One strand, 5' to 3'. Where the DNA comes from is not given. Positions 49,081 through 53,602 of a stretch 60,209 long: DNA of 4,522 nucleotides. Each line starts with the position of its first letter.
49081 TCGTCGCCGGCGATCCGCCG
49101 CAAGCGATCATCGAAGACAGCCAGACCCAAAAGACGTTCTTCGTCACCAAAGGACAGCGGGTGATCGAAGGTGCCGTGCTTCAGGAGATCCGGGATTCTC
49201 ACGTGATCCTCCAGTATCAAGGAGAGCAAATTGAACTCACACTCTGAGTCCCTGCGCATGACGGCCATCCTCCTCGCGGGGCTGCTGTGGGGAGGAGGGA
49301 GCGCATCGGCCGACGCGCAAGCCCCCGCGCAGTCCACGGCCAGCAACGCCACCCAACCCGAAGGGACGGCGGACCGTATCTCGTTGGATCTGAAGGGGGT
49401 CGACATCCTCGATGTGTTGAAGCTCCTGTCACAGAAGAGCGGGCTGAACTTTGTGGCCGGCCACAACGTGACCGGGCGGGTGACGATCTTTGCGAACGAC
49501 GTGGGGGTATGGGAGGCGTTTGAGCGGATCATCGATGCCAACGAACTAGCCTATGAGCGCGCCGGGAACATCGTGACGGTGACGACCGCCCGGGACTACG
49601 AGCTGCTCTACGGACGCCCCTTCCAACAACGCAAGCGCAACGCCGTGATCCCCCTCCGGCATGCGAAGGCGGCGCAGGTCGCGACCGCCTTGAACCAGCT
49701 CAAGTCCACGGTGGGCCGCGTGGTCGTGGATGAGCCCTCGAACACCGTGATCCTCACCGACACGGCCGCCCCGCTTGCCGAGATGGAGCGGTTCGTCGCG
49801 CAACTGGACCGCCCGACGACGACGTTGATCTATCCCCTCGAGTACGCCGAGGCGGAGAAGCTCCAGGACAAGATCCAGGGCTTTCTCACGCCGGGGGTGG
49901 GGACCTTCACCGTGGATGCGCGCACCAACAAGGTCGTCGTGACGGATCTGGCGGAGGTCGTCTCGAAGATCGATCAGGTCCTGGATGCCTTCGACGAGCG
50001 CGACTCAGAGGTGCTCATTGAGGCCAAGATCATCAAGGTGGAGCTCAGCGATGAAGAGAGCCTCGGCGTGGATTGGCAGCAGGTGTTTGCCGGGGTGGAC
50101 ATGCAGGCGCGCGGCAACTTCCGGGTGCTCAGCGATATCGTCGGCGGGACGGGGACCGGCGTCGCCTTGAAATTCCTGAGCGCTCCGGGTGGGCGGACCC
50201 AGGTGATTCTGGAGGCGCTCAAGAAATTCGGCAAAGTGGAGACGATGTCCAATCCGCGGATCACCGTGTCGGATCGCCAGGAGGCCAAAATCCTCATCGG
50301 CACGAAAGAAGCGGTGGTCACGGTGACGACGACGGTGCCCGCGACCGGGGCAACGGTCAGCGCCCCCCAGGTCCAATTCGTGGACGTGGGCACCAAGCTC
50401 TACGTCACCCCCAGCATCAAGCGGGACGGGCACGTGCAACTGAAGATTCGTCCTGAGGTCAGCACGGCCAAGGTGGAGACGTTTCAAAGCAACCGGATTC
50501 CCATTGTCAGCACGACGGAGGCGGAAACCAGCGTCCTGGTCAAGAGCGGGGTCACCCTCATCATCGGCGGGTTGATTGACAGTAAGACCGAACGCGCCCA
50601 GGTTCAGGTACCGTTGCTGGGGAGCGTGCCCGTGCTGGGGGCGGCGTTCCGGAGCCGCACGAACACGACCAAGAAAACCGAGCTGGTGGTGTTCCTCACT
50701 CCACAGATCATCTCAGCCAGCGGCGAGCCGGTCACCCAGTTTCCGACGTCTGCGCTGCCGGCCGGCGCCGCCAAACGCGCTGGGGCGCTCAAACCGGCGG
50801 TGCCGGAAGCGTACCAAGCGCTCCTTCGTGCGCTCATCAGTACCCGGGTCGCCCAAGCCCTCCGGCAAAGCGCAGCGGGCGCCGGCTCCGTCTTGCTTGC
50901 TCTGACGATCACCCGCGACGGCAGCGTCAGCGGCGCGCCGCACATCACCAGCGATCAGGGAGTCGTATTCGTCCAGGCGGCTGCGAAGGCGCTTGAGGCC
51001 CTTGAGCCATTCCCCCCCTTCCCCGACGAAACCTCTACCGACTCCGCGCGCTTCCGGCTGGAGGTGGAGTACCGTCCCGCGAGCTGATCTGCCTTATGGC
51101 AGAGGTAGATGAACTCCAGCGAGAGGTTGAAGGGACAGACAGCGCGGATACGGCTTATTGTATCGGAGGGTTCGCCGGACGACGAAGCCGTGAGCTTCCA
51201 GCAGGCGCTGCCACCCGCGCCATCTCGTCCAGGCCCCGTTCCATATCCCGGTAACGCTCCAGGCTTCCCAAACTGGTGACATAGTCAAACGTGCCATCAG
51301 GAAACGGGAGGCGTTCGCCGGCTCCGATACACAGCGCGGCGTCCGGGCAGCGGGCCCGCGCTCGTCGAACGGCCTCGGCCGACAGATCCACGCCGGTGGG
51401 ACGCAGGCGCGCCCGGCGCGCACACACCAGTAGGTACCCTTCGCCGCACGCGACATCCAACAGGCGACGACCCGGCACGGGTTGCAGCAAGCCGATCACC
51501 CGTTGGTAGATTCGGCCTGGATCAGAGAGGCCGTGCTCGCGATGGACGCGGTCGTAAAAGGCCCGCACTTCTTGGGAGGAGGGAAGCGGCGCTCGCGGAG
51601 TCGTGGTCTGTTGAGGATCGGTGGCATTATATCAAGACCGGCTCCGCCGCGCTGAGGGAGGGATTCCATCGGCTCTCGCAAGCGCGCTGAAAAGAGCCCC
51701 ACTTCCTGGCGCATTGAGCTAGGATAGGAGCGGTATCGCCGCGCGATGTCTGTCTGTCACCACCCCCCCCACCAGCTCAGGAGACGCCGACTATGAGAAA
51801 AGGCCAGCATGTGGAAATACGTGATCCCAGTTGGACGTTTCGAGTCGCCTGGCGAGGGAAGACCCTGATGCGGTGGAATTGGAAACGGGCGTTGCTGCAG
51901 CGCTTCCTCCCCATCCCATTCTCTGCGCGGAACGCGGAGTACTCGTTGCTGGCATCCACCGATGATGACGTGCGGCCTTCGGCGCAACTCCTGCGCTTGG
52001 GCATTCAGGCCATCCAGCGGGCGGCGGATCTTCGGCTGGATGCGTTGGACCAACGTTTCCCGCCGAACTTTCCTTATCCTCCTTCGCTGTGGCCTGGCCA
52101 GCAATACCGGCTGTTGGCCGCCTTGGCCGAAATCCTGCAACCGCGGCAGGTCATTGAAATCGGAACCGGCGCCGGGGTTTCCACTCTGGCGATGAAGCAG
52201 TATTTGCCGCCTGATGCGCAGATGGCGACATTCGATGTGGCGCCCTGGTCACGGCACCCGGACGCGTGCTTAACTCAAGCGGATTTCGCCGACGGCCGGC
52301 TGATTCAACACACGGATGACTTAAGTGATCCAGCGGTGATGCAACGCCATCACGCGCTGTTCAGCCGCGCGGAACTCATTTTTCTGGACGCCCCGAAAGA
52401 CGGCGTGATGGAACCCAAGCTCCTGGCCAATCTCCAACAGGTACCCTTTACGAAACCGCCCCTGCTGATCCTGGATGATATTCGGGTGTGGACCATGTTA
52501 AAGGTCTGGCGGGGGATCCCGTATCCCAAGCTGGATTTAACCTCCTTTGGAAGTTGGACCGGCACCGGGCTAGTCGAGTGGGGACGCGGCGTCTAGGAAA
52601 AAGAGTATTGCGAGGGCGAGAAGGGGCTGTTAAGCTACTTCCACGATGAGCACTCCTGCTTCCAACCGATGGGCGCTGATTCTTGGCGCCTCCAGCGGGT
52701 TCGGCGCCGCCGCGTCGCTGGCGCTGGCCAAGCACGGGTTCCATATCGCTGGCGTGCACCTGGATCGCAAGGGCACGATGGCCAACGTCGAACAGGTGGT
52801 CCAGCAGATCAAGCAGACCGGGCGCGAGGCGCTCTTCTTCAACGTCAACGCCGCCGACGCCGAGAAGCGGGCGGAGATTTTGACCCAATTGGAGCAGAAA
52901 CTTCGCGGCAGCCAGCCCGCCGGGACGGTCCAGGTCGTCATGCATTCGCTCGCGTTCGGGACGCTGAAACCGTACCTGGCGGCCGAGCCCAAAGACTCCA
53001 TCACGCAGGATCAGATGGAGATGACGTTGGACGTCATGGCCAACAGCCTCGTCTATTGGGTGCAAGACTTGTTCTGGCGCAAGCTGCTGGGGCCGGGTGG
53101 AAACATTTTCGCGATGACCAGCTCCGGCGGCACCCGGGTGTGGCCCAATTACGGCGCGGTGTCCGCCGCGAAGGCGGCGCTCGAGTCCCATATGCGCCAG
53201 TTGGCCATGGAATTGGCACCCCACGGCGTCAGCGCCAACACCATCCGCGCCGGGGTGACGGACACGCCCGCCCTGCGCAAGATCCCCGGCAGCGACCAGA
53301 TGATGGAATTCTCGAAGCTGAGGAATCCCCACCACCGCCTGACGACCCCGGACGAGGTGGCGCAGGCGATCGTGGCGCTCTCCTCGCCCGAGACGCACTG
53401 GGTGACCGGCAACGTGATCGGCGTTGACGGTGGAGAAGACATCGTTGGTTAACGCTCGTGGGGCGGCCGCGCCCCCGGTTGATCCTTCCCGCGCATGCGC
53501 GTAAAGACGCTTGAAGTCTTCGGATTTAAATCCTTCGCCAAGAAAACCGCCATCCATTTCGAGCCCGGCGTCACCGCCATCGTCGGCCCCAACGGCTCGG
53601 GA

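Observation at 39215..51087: Hybrid T2SS / MSHA-like 14-gene cluster with unusual composition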

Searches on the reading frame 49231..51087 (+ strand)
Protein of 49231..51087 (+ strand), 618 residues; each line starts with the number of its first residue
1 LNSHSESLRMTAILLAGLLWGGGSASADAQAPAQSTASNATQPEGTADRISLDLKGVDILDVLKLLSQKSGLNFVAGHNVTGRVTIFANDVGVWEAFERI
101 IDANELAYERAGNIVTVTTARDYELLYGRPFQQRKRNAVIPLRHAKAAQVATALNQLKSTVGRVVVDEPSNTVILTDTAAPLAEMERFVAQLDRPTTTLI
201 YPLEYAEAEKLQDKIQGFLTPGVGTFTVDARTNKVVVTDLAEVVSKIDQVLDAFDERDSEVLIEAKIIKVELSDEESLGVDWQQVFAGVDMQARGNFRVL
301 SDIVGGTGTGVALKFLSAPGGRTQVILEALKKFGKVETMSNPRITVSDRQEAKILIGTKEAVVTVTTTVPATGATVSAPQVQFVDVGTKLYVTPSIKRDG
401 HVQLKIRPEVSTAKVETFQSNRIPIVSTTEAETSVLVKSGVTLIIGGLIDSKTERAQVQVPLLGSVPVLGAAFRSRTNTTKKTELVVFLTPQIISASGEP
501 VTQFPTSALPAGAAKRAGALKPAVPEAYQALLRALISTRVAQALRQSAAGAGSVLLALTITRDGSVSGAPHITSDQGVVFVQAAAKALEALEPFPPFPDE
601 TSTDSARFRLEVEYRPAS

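Call 4: search_protein_families(library=pfam, proteins=[window:49231-51087:+], max_evalue=0.01)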
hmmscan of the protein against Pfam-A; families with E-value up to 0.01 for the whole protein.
window:49231-51087:+ (618 aa): 6 families
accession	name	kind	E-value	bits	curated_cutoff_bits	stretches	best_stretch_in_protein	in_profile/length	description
PF00263.26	Secretin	-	1.8e-43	148.5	27.5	1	329-494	1-168/169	Bacterial type II and III secretion system protein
PF03958.22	Secretin_N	-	1.9e-24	86.1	28.2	2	138-195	2-66/69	Bacterial type II/III secretion system short domain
PF07660.19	STN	-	2.6e-05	24.4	28.4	1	73-119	2-51/52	Secretin and TonB N terminus short domain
PF03544.19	TonB_C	-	5.2e-05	24.1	24.6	1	551-615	15-78/79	Gram-negative bacterial TonB protein C-terminal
PF21305.2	type_II_gspD_N0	-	0.0019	18.5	27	1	52-107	1-60/71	GspD-like, N0 domain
PF13103.11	TonB_2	-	0.0048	17.4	22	0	527-603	3-76/85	TonB C terminal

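Call 6: search_protein_families(library=ncbifam, proteins=[window:49231-51087:+], max_evalue=0.01)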
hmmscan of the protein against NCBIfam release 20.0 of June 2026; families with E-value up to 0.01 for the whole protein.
window:49231-51087:+ (618 aa): 11 families
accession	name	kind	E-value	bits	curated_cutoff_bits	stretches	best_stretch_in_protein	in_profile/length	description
TIGR02517.1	type_II_gspD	equivalog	1.6e-75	254.8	351.35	2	227-497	304-593/600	type II secretion system secretin GspD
TIGR02515.1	IV_pilus_PilQ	subfamily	2.7e-72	244.1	284.35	3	310-494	249-427/428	type IV pilus secretin PilQ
NF010083.0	PRK13568.1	equivalog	1.5e-51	175.5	554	2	198-496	123-419/419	DNA uptake porin HofQ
TIGR02519.1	pilus_MshL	equivalog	9.4e-49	166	250.2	1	228-494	3-290/290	pilus (MSHA type) biogenesis protein MshL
NF007851.2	PRK10560.1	exception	6.5e-44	150.4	598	2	201-496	122-411/412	DNA uptake porin HofQ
TIGR02516.1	type_III_yscC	equivalog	2.4e-35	122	238.45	1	225-495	200-462/463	type III secretion system outer membrane ring subunit SctC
NF042912.1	Amuc_1098_fam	equivalog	4.2e-22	78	750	2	413-502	713-804/805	Amuc_1098 family type IV pilus outer membrane protein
TIGR02520.1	pilus_B_mal_scr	equivalog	1.9e-21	76.2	287.65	1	209-491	222-511/513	PilN family type IVB pilus formation outer membrane protein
NF011873.0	PRK15346.1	equivalog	2.1e-21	76.2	524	1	224-482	236-482/499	EscC/YscC/HrcC family type III secretion system outer membrane ring protein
TIGR01352.1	tonB_Cterm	subfamily_domain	3.3e-05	24.2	27.1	1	548-616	10-75/76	TonB family protein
TIGR02794.1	tolA_full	equivalog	0.0046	16.2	59.45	1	518-612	267-360/362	cell envelope integrity protein TolA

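Call 26: search_solved_structures(query=window:49231-51087:+, max_evalue=0.001)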
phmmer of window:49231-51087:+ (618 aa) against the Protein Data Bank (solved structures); distinct sequences matched with E-value up to 0.001: 28.
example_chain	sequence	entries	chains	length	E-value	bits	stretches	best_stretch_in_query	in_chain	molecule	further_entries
4av2_A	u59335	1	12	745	1.4e-37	132.9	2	219-499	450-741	TYPE IV PILUS BIOGENESIS AND COMPETENCE PROTEIN PILQ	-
6i1x_A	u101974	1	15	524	5.4e-37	130.9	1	225-495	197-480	Type II secretion system protein D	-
9sh1_A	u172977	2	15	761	7.2e-37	130.5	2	218-494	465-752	Type IV pilus biogenesis and competence protein PilQ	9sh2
3jc8_Qa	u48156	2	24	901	3e-36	128.5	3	288-495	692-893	PilQ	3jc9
9x0w_A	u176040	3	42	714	1.9e-33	119.2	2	324-495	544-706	Fimbrial assembly protein PilQ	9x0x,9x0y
6ve2_A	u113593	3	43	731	2.1e-33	119.1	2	324-495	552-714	Fimbrial assembly protein PilQ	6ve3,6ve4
5wln_G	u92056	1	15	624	1.4e-31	113.1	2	227-497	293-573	Type II secretion system protein D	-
5zdh_A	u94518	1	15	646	1e-29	106.9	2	293-495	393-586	Type II secretion system protein D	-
6hcg_A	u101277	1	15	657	1.6e-29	106.2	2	159-497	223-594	Type II secretion system protein D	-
5wq7_A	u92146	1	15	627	1.8e-29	106.1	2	225-495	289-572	Putative type II secretion system protein D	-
6i1y_A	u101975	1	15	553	5e-29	104.6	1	295-495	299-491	General secretion pathway protein GspD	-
5wq8_A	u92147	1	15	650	1e-27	100.3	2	321-496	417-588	Type II secretion system protein D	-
5wq9_A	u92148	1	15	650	6e-27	97.7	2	321-496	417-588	Type II secretion system protein D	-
9k8v_A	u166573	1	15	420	7.1e-27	97.5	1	321-496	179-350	General secretion pathway protein D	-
6w6m_A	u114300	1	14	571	5e-24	88.1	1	320-494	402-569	Type IV pilus secretin PilQ family protein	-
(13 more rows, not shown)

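Call 54: search_protein_families(library=pfam, alignment_id=A2, max_evalue=0.01)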
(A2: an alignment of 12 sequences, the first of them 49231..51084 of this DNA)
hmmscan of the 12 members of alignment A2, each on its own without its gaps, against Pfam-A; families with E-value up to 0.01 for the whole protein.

A. member 1, window:49231-51084:+ (618 aa): 6 families
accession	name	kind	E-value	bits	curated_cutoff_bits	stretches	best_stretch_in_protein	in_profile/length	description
PF00263.26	Secretin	-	1.8e-43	148.5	27.5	1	329-494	1-168/169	Bacterial type II and III secretion system protein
PF03958.22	Secretin_N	-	1.9e-24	86.1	28.2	2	138-195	2-66/69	Bacterial type II/III secretion system short domain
PF07660.19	STN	-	2.6e-05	24.4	28.4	1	73-119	2-51/52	Secretin and TonB N terminus short domain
PF03544.19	TonB_C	-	5.2e-05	24.1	24.6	1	551-615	15-78/79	Gram-negative bacterial TonB protein C-terminal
PF21305.2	type_II_gspD_N0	-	0.0019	18.5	27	1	52-107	1-60/71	GspD-like, N0 domain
PF13103.11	TonB_2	-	0.0048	17.4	22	0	527-603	3-76/85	TonB C terminal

B. families by the number of members that match (of 12 scanned): 7 families
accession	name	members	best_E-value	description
PF00263.26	Secretin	12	7.4e-47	Bacterial type II and III secretion system protein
PF03958.22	Secretin_N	12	6.6e-32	Bacterial type II/III secretion system short domain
PF07660.19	STN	12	4.5e-07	Secretin and TonB N terminus short domain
PF03544.19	TonB_C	12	4.3e-06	Gram-negative bacterial TonB protein C-terminal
PF21305.2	type_II_gspD_N0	12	0.00088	GspD-like, N0 domain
PF13103.11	TonB_2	10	7.2e-06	TonB C terminal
PF08855.15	DUF1825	1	0.0046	Domain of unknown function (DUF1825)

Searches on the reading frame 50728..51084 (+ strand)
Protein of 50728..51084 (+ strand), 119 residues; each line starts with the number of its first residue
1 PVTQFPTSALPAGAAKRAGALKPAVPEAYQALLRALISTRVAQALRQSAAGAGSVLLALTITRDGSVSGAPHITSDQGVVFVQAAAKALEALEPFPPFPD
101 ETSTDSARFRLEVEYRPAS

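Call 50: find_homologous_proteins(query=window:50728-51084:+, max_evalue=0.001)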
Query window:50728-51084:+: 144 candidates shared short words with the query, none scored E <= 0.001.

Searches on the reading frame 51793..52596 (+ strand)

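Call 4: search_protein_families(library=pfam, proteins=[window:51793-52596:+], max_evalue=0.01)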
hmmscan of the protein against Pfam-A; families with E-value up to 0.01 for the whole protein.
window:51793-52596:+ (267 aa): 2 families
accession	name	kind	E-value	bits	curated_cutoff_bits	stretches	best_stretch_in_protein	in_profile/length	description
PF01596.23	Methyltransf_3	-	3.5e-07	30.2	22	1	104-203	32-131/204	O-methyltransferase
PF13489.12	Methyltransf_23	-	0.0092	16.2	27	0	108-169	14-61/164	Methyltransferase domain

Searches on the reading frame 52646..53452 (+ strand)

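Call 23: search_protein_families(library=pfam, proteins=[window:52646-53452:+], max_evalue=0.001)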
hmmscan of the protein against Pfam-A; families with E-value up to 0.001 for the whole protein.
window:52646-53452:+ (268 aa): 6 families
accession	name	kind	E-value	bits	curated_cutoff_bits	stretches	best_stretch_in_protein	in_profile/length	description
PF13561.12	adh_short_C2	-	1.2e-46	159.7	27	1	14-263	1-234/236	Enoyl-(Acyl carrier protein) reductase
PF00106.31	adh_short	-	5.1e-26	91.8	26.6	1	9-213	2-190/195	short chain dehydrogenase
PF08659.16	KR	-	8.4e-05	23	22.6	0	10-86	3-79/180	KR domain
PF12241.14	Enoyl_reductase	-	0.00022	21.1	22.1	0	118-214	102-201/236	Trans-2-enoyl-CoA reductase catalytic region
PF23441.1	SDR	-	0.00047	20.1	27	0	111-230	102-219/258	SDR-like rossmann domain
PF12242.14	Eno-Rase_NADH_b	-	0.00073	19.7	23.4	0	8-42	41-76/79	NAD(P)H binding domain of trans-2-enoyl-CoA reductase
